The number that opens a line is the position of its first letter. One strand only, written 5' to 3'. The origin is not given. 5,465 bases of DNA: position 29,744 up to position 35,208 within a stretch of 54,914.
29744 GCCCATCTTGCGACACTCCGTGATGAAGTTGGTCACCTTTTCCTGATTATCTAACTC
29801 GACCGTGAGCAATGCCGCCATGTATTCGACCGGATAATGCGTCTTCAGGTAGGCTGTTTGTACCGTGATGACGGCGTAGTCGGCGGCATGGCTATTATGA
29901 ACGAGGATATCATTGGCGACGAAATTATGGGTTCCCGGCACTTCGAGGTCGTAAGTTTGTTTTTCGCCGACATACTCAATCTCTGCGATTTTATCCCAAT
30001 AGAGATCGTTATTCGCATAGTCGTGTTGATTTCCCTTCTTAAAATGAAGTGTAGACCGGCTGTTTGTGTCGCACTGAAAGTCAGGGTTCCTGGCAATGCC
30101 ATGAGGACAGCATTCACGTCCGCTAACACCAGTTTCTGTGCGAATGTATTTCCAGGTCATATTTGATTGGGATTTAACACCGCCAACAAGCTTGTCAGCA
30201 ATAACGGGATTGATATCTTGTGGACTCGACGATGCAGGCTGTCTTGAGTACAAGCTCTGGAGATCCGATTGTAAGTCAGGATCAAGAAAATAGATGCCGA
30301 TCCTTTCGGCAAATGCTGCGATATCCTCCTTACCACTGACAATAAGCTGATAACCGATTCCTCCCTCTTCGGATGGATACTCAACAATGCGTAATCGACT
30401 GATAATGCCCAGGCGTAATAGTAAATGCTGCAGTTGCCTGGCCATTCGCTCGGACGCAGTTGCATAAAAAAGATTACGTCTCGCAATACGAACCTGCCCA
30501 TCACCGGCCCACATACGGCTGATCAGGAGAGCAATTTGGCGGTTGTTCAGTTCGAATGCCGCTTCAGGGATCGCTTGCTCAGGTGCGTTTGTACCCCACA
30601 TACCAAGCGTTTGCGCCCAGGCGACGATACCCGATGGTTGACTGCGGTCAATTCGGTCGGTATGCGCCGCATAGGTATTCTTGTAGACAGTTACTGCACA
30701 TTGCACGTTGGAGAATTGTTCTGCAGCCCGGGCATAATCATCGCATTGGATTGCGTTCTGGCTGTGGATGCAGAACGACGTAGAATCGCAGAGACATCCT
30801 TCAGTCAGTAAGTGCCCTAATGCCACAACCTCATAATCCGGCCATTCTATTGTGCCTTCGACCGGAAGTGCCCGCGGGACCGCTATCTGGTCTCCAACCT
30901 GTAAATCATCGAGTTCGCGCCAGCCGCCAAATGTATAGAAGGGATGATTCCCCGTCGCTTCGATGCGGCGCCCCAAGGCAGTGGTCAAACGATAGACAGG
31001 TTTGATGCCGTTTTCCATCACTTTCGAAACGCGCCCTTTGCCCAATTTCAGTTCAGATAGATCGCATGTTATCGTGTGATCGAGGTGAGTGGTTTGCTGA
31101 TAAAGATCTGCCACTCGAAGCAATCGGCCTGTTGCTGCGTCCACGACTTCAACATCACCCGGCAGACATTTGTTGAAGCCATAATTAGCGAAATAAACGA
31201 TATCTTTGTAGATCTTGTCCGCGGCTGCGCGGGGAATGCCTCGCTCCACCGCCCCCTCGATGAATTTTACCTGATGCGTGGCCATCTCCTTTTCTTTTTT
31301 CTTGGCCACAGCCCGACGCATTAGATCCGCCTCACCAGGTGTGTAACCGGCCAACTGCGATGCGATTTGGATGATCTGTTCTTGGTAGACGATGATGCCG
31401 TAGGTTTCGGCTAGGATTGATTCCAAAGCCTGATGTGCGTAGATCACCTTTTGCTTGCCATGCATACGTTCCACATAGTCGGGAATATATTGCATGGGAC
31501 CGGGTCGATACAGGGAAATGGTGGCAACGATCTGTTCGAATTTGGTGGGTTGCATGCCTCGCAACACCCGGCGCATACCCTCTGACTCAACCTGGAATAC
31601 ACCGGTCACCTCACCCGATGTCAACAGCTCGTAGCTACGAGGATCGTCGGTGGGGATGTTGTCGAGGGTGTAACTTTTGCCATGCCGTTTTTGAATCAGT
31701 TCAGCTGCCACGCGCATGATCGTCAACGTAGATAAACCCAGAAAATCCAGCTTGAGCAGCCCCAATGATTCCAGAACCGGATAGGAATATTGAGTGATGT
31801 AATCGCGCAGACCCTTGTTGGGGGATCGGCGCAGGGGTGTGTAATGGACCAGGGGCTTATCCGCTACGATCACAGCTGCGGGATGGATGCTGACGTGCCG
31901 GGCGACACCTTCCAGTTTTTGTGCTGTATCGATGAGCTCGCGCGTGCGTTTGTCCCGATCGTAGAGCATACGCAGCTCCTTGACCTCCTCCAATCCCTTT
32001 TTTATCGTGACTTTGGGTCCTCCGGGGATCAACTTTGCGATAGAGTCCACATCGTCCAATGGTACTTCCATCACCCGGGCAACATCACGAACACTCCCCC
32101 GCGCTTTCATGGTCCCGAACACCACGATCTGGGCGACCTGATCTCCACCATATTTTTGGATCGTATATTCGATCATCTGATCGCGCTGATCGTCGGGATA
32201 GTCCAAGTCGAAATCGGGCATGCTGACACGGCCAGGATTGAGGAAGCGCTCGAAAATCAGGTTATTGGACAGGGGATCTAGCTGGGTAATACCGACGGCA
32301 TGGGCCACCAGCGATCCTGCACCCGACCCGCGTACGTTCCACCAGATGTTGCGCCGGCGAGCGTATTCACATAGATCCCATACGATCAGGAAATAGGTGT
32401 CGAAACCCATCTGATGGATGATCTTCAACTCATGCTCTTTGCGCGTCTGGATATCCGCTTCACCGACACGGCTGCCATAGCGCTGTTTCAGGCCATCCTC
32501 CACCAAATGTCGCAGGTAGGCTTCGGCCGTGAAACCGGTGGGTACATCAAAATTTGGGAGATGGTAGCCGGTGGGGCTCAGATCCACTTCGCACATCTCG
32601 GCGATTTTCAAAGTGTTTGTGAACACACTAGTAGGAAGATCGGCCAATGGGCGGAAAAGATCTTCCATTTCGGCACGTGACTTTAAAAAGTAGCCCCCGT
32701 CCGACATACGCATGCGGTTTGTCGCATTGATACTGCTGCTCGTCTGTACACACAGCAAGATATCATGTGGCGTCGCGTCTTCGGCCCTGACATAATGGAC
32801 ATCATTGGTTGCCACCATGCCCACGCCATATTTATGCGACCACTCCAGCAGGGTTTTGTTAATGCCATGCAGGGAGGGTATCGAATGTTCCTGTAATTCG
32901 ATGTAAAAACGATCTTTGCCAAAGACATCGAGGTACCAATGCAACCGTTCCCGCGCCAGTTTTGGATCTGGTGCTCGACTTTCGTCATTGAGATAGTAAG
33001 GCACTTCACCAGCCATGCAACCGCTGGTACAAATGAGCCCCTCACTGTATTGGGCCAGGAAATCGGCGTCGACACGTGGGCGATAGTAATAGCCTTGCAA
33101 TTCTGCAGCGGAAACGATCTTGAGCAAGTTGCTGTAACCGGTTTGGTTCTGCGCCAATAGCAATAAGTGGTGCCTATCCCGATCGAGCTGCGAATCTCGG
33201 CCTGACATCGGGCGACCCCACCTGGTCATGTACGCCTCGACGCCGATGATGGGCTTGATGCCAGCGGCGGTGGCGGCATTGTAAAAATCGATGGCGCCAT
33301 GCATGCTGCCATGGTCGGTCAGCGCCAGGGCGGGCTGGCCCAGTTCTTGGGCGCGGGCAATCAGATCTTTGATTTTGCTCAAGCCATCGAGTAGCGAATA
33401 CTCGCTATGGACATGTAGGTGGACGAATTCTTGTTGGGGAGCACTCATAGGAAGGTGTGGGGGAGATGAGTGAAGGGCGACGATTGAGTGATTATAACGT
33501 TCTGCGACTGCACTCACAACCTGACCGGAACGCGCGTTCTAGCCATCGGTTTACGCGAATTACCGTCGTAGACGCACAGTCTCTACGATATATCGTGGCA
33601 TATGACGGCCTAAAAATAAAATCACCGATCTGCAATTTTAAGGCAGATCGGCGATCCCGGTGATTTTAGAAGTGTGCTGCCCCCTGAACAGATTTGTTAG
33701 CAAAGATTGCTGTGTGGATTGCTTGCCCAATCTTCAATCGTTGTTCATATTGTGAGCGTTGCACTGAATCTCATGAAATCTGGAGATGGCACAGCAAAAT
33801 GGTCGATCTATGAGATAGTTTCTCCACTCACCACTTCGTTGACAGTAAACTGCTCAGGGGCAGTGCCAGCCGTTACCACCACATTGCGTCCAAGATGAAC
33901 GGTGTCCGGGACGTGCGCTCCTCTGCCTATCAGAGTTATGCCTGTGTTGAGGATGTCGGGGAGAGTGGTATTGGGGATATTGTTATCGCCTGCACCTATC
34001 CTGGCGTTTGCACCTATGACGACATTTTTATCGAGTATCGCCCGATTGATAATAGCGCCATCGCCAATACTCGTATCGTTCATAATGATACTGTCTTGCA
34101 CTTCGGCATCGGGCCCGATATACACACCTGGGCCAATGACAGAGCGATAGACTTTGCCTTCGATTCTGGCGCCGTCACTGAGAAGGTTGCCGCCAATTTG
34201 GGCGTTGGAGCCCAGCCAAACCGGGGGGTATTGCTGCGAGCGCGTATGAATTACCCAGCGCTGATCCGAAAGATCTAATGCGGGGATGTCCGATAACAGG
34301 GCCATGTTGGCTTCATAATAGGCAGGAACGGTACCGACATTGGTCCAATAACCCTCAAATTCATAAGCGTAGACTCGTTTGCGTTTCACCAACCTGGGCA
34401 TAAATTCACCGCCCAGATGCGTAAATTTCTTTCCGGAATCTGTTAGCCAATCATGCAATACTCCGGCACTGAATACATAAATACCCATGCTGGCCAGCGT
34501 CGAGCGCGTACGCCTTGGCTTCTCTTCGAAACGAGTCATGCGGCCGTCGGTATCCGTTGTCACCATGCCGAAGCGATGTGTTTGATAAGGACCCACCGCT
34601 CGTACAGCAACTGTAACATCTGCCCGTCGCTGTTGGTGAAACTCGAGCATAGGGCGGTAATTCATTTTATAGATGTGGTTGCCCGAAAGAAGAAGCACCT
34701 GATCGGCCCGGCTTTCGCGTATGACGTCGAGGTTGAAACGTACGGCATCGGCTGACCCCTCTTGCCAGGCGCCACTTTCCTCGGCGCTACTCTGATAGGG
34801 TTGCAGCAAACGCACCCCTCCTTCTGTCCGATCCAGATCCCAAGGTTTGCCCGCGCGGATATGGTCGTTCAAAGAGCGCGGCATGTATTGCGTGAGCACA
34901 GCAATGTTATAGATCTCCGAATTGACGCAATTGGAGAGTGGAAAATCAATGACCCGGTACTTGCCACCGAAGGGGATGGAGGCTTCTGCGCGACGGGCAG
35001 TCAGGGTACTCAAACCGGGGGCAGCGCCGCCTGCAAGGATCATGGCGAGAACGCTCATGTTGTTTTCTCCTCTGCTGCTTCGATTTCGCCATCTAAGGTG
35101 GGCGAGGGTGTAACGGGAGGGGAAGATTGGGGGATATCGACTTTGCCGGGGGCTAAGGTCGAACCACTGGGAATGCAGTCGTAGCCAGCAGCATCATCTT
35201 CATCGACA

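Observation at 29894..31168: Contiguous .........-type intein splitting the GFNK|SH motif of DNA polymerase III alpha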

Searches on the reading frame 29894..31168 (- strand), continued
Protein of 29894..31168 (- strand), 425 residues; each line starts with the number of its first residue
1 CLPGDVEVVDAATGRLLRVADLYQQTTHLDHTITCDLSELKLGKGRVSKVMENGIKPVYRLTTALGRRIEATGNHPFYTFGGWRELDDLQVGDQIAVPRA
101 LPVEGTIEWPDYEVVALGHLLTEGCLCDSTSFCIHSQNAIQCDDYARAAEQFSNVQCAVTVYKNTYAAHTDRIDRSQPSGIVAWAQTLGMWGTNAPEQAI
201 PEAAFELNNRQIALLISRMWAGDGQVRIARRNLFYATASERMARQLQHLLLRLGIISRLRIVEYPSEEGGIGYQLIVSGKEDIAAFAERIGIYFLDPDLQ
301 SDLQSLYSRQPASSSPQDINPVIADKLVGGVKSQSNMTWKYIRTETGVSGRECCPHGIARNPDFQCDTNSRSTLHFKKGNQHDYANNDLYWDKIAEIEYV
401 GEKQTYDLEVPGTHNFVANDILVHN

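Call 45: predict_structure(alignment_id=A2)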
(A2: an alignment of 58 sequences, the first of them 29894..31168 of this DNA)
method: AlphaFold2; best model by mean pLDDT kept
length: 425 residues; sequences in the alignment: 58
mean_pLDDT: 90.0   pTM: 0.89
mean pLDDT of the five models: 90.0, 89.9, 89.4, 89.1, 88.9
residues with pLDDT >= 90: 315; 70-90: 58; 50-70: 43; < 50: 9
segments of 3 or more residues with pLDDT < 50: 357-362, 378-380
pLDDT, mean of each block of 10 residues (from residue 1): 98 98 97 95 98 98 98 97 97 96 97 98 79 93 97 97 95 95 95 92 98 98 92 95 98 97 85 94 95 94 88 61 72 83 78 53 57 57 76 97 98 98 98
secondary structure, 60 per line:
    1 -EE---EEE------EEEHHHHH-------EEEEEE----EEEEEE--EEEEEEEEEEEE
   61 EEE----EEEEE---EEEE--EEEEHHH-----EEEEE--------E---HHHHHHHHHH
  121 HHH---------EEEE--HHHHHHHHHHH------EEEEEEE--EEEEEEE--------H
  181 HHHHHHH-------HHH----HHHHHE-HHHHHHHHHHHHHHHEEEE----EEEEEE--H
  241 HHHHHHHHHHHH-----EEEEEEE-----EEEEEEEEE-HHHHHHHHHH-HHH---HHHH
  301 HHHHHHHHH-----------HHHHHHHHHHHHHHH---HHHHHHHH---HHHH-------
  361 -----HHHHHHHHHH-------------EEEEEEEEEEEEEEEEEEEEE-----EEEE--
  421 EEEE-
elements in order: E7-9 E16-18 H19-23 E31-36 E41-46 E49-63 E68-72 E76-79 E82-85 E94-98 H111-123 E133-136 H139-149 E156-162 E165-171 H180-187 H202-206 H209-223 E224-227 E232-237 H240-252 E258-264 E270-278 H280-289 H297-309 H321-335 H339-346 H350-353 H366-375 E389-409 E415-418 E421-424

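Call 47: fold_search(model_id=the predicted structure, library=pdb)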
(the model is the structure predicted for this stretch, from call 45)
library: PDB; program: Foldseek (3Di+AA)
matches with E <= 10: 823; with E <= 0.001: 79
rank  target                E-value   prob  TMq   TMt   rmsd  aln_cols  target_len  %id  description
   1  7qss                  3.3e-22  1.00  0.73  0.71   4.8       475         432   16  Crystal structure of homing endonuclease-associated TliVMA intein (C1A) (released 2022-03-30)
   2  7qsu                  1.0e-21  1.00  0.63  0.72   6.5       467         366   16  Crystal structure of homing endonuclease-associated TliVMA intein (C1A, d333-339) (released 2022-03-30)
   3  1dq3                  1.2e-20  1.00  0.66  0.62   6.5       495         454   16  CRYSTAL STRUCTURE OF AN ARCHAEAL INTEIN-ENCODED HOMING ENDONUCLEASE PI-PFUI (released 2000-07-05)
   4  2cw7                  8.2e-16  1.00  0.60  0.49   7.6       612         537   14  Crystal structure of intein homing endonuclease II (released 2006-04-18)
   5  7qst                  2.6e-15  1.00  0.57  0.66   6.0       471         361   15  Crystal structure of homing endonuclease-associated PhoVMA intein (C1A) (released 2022-03-30)
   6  1vde_B                1.6e-12  1.00  0.49  0.49   8.9       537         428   12  PI-SCEI, A HOMING ENDONUCLEASE WITH PROTEIN SPLICING ACTIVITY (released 1998-04-08)
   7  1vde_A                8.1e-11  1.00  0.49  0.48  10.6       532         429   12  PI-SCEI, A HOMING ENDONUCLEASE WITH PROTEIN SPLICING ACTIVITY (released 1998-04-08)
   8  1dfa                  1.3e-10  1.00  0.48  0.50  11.9       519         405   12  CRYSTAL STRUCTURE OF PI-SCEI IN C2 SPACE GROUP (released 1999-12-08)
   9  1ef0_A                2.7e-10  1.00  0.49  0.49  10.0       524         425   11  CRYSTAL STRUCTURE OF PI-SCEI MINIPRECURSOR (released 2000-06-07)
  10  1lws_A                4.6e-10  1.00  0.48  0.48   9.3       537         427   11  Crystal structure of the intein homing endonuclease PI-SceI bound to its recognition sequence (released 2002-09-27)
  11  1um2_B                8.9e-10  1.00  0.49  0.50   9.9       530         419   11  Crystal Structure of the Vma1-Derived Endonuclease with the Ligated Extein Segment (released 2004-09-22)
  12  1jva_B                1.5e-09  1.00  0.50  0.50   7.9       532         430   11  CRYSTAL STRUCTURE OF THE VMA1-DERIVED ENDONUCLEASE BEARING THE N AND C EXTEIN PROPEPTIDES (released 2002-08-29)
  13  1jva_A                3.9e-09  1.00  0.47  0.47  10.2       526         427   11  CRYSTAL STRUCTURE OF THE VMA1-DERIVED ENDONUCLEASE BEARING THE N AND C EXTEIN PROPEPTIDES (released 2002-08-29)
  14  1um2_A                4.8e-09  1.00  0.45  0.46  11.2       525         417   11  Crystal Structure of the Vma1-Derived Endonuclease with the Ligated Extein Segment (released 2004-09-22)
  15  6frg                  1.0e-08  1.00  0.31  0.81   8.2       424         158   15  Crystal structure of G-1F mutant of Ssp DnaB Mini-Intein variant M86 (released 2019-01-30)
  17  4o1r                  5.6e-08  1.00  0.31  0.90   6.0       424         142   14  Crystal structure of NpuDnaB intein (released 2014-03-19)
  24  1mi8                  6.2e-07  1.00  0.22  0.65   1.2        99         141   38  2.0 Angstrom crystal structure of a DnaB intein from Synechocystis sp. PCC 6803 (released 2003-08-19)
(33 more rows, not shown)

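Call 49: search_dna_similar(query=window:29894-31168:-, collection=phages, mode=protein, max_evalue=0.00001, max_rows=15)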
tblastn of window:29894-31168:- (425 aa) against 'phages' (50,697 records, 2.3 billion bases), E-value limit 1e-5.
Records with a match: 7; places in all: 7; records where one place covers at least 80% of the query: 3.
Best place of each record, by identity: <60% 7.
By first word of the organism name: Bacillus 3; Planktothrix 2; uncultured 1; Bacteroides 1.
By host as written in the record: Planktothrix agardhii HAB637 2; Bacillus australimaris sKR4M-27 1; Bacillus cereus 1; Bacillus cereus BC102p 1; - 1; Bacteroides salyersiae BSC162 1.
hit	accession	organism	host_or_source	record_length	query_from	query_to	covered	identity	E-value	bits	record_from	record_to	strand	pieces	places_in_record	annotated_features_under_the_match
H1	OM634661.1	Bacillus phage vB_BauM_KLEB27-3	Bacillus australimaris sKR4M-27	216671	1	425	100%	24.9%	4e-23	108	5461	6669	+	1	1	terminase large subunit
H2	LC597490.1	Bacillus phage vB_BceM_WH1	Bacillus cereus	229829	1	425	100%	24.3%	6e-28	122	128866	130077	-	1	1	phage terminase large subunit family protein_gp116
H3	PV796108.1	Bacillus phage Edson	Bacillus cereus BC102p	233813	1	425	100%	24.3%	7e-28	122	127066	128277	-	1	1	hypothetical protein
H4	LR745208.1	uncultured phage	metagenomic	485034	1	247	58%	30.4%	4e-27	120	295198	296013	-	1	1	record has no annotation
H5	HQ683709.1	Planktothrix phage PaV-LD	Planktothrix agardhii HAB637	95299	1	425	32%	45.7%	3e-11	132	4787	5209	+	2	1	replicative DNA helicase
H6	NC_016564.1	Planktothrix phage PaV-LD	Planktothrix agardhii HAB637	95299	1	425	32%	45.7%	3e-11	132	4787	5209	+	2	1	DnaB-like replicative helicase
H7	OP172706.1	Bacteroides phage BS162P1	Bacteroides salyersiae BSC162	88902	30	246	51%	26.5%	1e-9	67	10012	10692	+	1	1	hypothetical protein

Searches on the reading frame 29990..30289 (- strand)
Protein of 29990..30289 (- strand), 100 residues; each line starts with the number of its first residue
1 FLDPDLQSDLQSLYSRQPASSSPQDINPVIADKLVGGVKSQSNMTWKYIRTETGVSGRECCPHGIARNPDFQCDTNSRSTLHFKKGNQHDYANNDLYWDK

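Call 57: search_protein_families(library=pfam, proteins=[window:29990-30289:-], max_evalue=10)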
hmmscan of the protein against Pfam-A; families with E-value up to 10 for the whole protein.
seq(100 aa): 1 family
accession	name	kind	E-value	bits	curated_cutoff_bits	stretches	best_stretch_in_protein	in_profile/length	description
PF22961.1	RECK-like_N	-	0.045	14.2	27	1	54-93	3-41/50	Reversion-inducing cysteine-rich with Kazal motifs, N-terminal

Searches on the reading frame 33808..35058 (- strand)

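Call 38: search_protein_families(library=pfam, proteins=[window:33808-35058:-], max_evalue=0.001)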
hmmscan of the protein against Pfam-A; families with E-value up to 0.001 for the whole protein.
window:33808-35058:- (416 aa): 5 families
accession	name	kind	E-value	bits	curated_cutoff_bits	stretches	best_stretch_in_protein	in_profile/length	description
PF00483.29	NTP_transferase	-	1.3e-51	176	21.2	1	5-255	2-243/245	Nucleotidyl transferase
PF24894.1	Hexapep_GlmU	-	1.9e-14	54.1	23.3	1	290-358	18-87/104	GlmU-like, C-terminal hexapeptide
PF25084.1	LbH_EIF2B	-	1.3e-11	44.9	54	1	285-357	15-90/105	EIF2B subunit epsilon LbH domain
PF00132.30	Hexapep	-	2.9e-11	43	27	2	306-338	2-35/36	Bacterial transferase hexapeptide (six repeats)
PF25247.1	LbH_GLGC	-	1e-10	42.1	27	1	329-386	74-133/135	GLGC left-handed parallel beta-helix domain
